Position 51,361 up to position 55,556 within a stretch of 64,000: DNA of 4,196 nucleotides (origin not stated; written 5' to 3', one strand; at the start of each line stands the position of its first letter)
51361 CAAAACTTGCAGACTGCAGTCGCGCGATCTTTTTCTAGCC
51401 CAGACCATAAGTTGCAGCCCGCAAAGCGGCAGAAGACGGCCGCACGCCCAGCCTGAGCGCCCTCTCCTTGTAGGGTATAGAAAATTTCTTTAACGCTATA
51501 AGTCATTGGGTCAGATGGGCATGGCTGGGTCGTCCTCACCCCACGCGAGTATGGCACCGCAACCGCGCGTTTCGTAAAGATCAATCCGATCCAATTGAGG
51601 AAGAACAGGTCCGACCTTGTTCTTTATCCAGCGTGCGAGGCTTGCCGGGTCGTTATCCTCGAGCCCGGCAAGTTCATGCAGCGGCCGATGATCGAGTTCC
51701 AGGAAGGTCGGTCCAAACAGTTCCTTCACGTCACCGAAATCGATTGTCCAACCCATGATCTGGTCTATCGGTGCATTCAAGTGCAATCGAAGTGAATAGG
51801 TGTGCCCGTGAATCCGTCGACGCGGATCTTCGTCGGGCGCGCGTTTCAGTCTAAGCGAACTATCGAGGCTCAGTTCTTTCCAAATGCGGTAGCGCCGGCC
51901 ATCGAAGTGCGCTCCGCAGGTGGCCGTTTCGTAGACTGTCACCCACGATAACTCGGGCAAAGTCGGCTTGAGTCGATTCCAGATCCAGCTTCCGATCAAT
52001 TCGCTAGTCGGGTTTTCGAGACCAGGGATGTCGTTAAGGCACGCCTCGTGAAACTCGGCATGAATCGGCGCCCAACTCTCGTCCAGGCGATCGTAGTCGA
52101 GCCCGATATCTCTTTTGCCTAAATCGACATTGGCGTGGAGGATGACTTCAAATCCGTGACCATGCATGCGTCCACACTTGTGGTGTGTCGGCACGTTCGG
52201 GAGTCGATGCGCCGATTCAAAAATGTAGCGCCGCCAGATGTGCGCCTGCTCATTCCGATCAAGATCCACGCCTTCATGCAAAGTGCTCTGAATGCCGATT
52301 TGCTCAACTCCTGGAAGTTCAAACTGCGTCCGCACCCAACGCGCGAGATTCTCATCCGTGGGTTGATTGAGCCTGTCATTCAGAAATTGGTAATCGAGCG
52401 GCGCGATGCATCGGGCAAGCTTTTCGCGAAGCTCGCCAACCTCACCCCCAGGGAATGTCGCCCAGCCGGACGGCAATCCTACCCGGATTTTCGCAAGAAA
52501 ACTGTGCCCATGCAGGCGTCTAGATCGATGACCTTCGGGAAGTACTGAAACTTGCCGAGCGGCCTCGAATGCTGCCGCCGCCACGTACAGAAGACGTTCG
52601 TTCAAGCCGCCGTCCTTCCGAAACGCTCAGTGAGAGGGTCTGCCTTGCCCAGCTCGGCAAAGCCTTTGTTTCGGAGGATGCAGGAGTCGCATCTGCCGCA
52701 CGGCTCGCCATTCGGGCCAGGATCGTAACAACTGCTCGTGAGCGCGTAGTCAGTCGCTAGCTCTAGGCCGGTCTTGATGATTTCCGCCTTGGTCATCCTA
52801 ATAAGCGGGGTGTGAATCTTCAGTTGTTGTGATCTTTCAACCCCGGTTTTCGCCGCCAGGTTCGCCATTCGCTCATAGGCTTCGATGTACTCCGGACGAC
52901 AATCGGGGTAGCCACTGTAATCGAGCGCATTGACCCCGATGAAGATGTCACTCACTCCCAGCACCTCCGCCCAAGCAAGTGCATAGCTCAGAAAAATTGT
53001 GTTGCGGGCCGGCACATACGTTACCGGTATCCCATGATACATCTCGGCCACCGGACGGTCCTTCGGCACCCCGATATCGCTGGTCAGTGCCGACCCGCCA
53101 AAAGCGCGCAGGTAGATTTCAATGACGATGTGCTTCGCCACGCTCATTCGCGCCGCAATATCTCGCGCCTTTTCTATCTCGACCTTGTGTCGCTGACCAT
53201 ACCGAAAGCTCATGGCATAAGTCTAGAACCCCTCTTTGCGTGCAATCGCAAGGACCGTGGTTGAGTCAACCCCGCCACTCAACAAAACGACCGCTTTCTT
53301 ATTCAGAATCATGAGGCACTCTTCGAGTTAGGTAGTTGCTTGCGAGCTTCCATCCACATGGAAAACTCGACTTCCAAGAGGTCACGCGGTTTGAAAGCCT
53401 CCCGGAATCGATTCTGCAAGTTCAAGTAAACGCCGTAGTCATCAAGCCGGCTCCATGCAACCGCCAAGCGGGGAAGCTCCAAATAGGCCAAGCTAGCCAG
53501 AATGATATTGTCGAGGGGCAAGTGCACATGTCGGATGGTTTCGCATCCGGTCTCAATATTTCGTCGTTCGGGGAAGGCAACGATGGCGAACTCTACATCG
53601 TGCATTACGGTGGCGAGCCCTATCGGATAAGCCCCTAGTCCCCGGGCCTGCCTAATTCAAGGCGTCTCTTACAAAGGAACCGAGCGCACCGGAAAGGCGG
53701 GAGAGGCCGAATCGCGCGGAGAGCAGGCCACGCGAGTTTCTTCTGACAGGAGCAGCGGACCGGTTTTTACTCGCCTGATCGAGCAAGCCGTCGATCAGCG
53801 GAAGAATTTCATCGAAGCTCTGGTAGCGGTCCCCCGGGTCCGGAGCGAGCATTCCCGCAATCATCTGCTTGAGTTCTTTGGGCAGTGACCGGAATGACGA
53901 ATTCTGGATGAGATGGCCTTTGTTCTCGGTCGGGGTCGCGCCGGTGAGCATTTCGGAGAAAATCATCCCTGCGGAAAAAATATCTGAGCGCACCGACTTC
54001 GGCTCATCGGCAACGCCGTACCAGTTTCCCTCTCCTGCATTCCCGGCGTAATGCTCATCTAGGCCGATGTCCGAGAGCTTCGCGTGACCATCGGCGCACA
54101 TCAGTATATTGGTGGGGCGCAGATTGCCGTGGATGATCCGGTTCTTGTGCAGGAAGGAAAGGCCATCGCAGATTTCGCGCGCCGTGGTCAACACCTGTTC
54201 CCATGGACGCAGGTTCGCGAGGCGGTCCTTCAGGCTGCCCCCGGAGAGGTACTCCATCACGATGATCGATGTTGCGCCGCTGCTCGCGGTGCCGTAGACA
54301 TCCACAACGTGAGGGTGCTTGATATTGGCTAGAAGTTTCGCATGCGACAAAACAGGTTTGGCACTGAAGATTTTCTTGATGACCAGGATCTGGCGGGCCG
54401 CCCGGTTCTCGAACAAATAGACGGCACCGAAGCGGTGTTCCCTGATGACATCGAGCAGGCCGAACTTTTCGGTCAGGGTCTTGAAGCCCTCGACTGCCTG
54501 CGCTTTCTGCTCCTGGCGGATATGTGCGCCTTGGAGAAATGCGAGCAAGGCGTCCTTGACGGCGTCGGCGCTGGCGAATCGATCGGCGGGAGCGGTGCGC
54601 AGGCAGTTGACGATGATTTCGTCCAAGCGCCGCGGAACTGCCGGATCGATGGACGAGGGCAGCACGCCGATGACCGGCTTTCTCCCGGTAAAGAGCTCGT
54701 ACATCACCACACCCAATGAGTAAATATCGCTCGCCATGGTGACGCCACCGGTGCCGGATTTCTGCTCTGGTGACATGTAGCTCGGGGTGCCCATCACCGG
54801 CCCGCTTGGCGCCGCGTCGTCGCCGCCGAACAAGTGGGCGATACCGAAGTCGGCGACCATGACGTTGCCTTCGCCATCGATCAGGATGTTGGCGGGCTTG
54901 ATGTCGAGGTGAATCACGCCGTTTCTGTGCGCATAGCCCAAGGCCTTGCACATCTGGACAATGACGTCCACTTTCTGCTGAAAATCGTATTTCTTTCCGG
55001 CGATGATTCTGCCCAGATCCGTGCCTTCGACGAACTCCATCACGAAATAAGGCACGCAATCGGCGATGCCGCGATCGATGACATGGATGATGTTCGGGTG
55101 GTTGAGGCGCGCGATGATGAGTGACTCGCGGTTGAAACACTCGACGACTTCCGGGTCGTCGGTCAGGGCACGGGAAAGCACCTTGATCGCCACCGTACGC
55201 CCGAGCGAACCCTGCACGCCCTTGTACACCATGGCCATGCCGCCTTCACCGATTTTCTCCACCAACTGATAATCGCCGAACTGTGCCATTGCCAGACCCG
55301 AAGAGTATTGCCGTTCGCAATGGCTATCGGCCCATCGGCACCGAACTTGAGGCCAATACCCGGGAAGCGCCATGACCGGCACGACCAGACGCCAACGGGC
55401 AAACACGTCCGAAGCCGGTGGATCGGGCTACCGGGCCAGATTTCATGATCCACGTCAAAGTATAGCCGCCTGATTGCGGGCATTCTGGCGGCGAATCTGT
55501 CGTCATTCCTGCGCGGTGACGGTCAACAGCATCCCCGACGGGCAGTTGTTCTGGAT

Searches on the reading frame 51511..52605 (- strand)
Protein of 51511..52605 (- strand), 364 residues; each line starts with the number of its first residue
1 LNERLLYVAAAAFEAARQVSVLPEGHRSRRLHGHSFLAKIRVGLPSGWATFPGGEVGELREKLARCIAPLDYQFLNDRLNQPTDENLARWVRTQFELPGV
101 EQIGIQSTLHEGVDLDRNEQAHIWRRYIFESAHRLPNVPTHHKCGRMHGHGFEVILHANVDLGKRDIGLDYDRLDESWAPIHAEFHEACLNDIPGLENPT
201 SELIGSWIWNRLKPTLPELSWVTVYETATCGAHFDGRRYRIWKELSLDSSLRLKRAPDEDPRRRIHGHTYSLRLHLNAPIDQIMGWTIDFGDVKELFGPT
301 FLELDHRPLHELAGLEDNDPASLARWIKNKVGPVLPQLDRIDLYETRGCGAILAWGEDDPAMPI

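Call 86: search_protein_families(library=pfam, proteins=[window:51511-52605:-], max_evalue=0.001)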
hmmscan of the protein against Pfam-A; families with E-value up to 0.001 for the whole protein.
window:51511-52605:- (364 aa): 1 family
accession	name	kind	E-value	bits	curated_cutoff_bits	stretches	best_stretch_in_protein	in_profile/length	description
PF01242.24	PTPS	-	1.6e-51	173.8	22.4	3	123-235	2-119/121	6-pyruvoyl tetrahydropterin synthase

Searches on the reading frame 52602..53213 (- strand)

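Call 86: search_protein_families(library=pfam, proteins=[window:52602-53213:-], max_evalue=0.001)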
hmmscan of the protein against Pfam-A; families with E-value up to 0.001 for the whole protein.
window:52602-53213:- (203 aa): 1 family
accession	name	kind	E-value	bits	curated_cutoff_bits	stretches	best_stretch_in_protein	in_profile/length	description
PF06508.19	QueC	-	3.5e-62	210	22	1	1-188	29-209/210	Queuosine biosynthesis protein QueC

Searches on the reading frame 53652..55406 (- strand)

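Call 86: search_protein_families(library=pfam, proteins=[window:53652-55406:-], max_evalue=0.001)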
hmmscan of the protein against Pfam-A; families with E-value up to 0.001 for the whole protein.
window:53652-55406:- (584 aa): 6 families
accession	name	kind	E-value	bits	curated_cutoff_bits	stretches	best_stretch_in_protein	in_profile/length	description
PF00069.31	Pkinase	-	2e-75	254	31.7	2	46-246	1-198/263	Protein kinase domain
PF07714.23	PK_Tyr_Ser-Thr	-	5.5e-57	193.4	23.1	2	47-252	2-212/258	Protein tyrosine and serine/threonine kinase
PF03109.22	ABC1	-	1.4e-10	41.2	22.9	1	121-190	145-214/244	ABC1 atypical kinase-like domain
PF01163.29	RIO1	-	7.7e-06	26.1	22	0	121-188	83-149/187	RIO domain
PF14531.12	Kinase-like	-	0.0001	22.1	25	0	149-244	151-250/289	Kinase-like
PF01636.29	APH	-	0.00013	22.3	23.2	0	149-191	154-198/239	Phosphotransferase enzyme family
